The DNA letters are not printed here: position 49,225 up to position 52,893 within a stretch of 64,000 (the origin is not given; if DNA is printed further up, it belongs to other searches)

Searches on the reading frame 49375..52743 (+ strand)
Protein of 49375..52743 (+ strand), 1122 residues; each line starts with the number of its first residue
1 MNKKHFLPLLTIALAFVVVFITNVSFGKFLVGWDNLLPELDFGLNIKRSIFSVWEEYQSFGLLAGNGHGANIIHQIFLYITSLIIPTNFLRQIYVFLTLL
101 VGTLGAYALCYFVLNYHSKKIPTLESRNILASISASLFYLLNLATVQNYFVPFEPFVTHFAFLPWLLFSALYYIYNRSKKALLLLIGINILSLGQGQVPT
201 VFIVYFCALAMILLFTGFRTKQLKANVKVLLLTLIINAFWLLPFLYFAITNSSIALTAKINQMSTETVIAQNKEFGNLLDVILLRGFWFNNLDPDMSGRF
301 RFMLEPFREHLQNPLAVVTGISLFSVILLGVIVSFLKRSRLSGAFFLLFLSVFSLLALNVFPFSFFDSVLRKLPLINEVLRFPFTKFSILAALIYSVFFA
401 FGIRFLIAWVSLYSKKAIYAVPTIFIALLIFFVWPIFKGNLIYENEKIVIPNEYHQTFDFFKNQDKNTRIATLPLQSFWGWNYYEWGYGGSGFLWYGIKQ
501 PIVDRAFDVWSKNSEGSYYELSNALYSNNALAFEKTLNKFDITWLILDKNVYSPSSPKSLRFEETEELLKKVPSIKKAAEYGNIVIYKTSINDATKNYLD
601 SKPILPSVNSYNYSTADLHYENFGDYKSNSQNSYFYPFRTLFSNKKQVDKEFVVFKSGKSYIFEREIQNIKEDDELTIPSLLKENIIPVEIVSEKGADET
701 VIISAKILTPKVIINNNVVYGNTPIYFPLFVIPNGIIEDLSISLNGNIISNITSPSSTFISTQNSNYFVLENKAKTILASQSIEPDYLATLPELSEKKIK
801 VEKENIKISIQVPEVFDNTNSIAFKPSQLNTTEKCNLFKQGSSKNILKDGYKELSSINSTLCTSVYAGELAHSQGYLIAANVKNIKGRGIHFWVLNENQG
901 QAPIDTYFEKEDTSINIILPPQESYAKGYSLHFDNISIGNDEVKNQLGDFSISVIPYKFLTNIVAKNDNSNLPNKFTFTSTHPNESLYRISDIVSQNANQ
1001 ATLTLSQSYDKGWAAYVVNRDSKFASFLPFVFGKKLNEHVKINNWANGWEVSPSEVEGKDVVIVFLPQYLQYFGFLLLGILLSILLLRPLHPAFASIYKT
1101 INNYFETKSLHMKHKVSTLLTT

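Call 7: search_protein_families(library=pfam, proteins=[window:49375-52743:+], max_evalue=0.001)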
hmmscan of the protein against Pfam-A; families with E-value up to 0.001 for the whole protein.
window:49375-52743:+ (1122 aa): 1 family
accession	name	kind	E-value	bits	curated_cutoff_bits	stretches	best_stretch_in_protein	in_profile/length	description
PF11847.13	GT-C_AftD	-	1.2e-05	24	26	0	416-595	376-552/661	Alpha-(1->3)-arabinofuranosyltransferase, N-terminal GT-C domain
